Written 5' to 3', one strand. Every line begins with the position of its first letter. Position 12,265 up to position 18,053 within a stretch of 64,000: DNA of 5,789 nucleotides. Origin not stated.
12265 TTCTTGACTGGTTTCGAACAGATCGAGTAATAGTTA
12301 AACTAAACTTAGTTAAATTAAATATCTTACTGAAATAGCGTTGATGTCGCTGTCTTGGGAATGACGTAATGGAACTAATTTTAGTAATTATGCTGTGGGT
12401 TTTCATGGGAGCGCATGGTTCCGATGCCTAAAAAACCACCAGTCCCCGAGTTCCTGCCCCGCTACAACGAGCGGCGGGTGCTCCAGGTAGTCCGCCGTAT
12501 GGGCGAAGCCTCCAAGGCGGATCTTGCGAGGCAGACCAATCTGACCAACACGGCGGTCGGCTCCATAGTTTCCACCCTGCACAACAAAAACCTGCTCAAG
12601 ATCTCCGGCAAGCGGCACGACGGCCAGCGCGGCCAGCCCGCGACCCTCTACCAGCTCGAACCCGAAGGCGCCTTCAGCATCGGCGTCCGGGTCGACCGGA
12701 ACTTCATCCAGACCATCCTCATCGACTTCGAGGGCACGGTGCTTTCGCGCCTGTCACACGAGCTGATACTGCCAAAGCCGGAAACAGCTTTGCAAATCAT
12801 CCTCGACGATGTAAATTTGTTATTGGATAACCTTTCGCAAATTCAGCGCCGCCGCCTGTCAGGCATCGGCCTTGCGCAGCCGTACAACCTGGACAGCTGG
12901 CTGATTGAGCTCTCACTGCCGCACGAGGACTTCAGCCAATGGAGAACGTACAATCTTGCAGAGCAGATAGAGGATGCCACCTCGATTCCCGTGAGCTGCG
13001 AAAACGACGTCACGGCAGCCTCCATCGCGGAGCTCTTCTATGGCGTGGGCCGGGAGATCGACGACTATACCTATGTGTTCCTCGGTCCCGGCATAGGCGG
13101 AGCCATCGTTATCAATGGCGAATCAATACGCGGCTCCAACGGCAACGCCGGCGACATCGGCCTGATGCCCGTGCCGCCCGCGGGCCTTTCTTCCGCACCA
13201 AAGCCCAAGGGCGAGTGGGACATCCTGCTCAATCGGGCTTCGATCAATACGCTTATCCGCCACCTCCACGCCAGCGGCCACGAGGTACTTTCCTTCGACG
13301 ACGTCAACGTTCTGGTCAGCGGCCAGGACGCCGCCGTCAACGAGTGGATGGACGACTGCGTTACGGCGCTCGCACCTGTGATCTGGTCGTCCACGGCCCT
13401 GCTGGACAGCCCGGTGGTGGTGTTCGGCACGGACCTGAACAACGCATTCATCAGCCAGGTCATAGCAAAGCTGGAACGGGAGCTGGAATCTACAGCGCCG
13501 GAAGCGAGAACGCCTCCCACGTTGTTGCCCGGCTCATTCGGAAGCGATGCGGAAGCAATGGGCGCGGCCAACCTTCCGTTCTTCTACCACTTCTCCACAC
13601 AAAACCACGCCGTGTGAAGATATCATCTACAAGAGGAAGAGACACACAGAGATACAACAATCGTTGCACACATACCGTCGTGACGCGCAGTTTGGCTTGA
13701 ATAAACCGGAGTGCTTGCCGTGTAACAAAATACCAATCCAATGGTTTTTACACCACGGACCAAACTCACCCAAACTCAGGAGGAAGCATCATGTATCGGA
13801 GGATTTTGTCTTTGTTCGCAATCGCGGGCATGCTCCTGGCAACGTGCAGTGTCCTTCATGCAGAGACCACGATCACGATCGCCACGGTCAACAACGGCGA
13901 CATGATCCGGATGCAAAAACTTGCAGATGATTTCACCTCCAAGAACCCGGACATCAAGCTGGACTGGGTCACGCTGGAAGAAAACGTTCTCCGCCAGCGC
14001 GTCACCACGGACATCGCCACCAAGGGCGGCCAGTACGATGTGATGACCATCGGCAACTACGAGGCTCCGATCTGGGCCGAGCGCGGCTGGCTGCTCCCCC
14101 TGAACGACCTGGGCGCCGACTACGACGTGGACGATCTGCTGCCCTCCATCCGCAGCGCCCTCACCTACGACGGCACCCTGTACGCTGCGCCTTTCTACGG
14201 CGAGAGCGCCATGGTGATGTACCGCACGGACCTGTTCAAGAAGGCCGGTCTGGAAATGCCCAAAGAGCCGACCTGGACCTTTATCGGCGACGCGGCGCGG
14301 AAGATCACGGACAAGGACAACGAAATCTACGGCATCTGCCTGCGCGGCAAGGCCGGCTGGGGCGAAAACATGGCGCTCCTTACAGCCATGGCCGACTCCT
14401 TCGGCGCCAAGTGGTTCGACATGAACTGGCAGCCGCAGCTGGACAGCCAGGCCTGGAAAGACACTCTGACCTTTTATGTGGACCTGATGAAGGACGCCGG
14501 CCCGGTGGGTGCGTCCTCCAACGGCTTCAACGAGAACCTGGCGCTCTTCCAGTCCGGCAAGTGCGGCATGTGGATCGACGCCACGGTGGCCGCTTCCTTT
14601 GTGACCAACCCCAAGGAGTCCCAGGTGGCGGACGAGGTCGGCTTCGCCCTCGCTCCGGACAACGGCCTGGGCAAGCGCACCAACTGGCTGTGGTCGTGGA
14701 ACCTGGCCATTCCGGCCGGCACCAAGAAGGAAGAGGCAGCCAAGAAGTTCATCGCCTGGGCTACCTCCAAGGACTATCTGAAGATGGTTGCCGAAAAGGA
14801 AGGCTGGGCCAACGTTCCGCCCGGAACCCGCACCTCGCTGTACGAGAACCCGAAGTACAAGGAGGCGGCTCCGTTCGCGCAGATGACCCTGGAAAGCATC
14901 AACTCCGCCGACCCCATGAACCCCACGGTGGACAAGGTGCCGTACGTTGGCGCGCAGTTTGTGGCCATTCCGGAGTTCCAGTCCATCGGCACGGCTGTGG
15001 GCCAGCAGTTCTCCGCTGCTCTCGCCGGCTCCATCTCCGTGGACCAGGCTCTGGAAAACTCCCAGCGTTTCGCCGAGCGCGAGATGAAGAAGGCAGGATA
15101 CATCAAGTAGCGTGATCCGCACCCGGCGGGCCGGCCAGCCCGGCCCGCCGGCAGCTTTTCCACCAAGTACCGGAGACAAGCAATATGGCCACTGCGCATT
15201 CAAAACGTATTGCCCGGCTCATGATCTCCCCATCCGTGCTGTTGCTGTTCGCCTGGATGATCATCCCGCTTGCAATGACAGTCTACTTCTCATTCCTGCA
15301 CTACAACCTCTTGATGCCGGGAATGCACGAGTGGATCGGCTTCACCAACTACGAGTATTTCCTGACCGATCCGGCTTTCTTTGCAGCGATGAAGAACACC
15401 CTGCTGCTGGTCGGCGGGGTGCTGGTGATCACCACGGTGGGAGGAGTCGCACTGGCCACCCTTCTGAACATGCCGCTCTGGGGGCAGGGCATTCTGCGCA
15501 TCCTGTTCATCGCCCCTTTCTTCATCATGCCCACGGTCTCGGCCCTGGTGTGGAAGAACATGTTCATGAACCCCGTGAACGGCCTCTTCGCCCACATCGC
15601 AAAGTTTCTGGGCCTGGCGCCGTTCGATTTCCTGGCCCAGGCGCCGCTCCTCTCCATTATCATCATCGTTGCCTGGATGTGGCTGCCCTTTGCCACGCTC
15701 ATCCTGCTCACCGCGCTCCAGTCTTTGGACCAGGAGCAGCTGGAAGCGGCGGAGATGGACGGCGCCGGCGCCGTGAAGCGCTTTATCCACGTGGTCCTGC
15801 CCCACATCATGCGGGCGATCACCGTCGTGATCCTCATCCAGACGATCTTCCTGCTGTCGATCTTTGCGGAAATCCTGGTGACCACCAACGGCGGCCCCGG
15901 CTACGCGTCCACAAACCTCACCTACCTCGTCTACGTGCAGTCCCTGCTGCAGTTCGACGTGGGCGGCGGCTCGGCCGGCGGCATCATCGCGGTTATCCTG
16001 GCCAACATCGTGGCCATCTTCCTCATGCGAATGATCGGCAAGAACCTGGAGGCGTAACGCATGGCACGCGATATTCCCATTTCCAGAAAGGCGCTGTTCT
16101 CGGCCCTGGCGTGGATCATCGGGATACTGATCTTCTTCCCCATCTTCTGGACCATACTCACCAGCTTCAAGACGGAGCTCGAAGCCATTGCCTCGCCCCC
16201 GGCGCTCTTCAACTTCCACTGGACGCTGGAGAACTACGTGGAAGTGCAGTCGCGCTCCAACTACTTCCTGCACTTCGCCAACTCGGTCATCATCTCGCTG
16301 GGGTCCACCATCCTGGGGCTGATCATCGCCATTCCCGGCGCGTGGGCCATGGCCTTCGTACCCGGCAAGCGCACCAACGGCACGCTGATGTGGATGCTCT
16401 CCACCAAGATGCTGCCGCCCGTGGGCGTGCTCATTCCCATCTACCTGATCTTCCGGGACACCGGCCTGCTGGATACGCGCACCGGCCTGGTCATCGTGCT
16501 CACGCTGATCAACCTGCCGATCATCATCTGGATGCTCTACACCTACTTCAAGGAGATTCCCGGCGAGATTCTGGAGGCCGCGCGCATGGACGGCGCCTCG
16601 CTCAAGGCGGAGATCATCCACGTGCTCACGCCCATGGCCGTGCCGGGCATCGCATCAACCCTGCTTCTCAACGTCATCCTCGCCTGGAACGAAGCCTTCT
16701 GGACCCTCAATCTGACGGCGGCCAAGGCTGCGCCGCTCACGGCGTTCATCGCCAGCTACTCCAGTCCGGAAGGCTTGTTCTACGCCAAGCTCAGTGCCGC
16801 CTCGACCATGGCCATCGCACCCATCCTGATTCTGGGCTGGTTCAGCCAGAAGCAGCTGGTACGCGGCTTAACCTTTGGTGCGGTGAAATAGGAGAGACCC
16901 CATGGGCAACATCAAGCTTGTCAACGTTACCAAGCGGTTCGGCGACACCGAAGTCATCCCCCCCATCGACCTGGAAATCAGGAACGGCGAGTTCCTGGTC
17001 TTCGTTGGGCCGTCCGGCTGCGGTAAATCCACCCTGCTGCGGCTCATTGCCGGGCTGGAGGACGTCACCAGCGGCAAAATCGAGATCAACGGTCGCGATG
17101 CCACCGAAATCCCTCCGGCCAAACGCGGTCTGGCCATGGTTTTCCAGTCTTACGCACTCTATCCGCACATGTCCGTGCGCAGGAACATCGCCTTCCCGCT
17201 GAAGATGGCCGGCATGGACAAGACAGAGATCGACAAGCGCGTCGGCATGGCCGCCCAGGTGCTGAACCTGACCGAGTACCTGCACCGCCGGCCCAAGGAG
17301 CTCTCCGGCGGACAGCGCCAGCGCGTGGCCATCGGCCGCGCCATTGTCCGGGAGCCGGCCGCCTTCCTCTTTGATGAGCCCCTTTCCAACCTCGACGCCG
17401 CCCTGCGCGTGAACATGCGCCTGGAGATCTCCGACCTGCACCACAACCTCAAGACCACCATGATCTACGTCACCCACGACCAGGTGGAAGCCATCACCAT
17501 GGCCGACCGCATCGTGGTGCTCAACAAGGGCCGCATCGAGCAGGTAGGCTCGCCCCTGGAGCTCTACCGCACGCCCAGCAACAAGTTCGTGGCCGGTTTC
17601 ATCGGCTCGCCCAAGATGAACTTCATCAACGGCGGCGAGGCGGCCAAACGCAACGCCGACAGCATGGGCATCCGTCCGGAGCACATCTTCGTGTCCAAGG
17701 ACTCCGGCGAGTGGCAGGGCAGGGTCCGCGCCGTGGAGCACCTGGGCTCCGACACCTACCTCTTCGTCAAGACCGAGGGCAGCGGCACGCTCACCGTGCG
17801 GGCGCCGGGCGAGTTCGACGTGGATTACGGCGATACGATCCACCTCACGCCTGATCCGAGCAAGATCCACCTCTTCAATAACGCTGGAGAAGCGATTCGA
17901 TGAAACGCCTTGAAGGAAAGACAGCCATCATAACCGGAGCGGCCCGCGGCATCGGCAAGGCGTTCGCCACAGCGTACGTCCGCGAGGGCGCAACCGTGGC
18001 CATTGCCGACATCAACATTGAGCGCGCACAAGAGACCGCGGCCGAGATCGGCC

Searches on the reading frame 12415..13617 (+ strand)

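Call 63: search_protein_families(library=pfam, max_evalue=0.00001, proteins=[window:12415-13617:+])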
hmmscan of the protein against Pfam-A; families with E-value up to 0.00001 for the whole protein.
window:12415-13617:+ (400 aa): 1 family
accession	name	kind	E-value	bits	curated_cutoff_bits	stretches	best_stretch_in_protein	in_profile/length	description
PF00480.26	ROK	-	4.7e-29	102.3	22.9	1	89-387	2-290/294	ROK family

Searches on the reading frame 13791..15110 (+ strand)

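Call 63: search_protein_families(library=pfam, max_evalue=0.00001, proteins=[window:13791-15110:+])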
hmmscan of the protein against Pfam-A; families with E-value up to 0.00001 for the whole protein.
window:13791-15110:+ (439 aa): 2 families
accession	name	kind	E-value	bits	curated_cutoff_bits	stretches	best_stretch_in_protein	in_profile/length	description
PF01547.30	SBP_bac_1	-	2.2e-62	212.3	26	1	41-329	10-305/307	Bacterial extracellular solute-binding protein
PF13416.11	SBP_bac_8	-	1e-28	101.4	27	1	43-360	1-275/279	Bacterial extracellular solute-binding protein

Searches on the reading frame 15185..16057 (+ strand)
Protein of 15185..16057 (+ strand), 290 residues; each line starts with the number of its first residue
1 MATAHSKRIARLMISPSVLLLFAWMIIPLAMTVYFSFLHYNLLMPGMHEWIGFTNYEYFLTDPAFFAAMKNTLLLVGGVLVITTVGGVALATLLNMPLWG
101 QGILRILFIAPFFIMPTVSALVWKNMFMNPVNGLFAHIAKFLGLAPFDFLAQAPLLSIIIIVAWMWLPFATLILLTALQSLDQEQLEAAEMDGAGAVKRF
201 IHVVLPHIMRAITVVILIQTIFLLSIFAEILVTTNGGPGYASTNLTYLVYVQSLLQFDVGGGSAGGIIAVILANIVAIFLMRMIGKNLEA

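Call 63: search_protein_families(library=pfam, max_evalue=0.00001, proteins=[window:15185-16057:+])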
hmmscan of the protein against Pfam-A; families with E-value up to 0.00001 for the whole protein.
window:15185-16057:+ (290 aa): 1 family
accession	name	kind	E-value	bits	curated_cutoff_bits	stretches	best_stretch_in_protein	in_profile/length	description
PF00528.27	BPD_transp_1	-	1e-13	51.8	26.4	1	87-287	5-181/184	Binding-protein-dependent transport system inner membrane component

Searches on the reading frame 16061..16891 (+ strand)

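Call 63: search_protein_families(library=pfam, max_evalue=0.00001, proteins=[window:16061-16891:+])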
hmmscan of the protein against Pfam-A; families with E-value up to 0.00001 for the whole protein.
window:16061-16891:+ (276 aa): 1 family
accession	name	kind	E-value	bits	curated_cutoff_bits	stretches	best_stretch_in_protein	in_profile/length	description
PF00528.27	BPD_transp_1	-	2.4e-15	57.2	26.4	1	91-263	2-175/184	Binding-protein-dependent transport system inner membrane component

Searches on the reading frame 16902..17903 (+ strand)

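Call 63: search_protein_families(library=pfam, max_evalue=0.00001, proteins=[window:16902-17903:+])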
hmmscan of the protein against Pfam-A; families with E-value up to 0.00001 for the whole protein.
window:16902-17903:+ (333 aa): 3 families
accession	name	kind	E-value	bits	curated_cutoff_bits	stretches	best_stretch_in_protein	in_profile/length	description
PF00005.33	ABC_tran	-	2.2e-33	116.2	25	1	22-161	4-136/137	ABC transporter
PF08402.16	TOBE_2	-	1e-14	54.8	21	1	256-325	2-76/76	TOBE domain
PF03459.23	TOBE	-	2.5e-06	28.1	22.3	1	271-324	7-64/64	TOBE domain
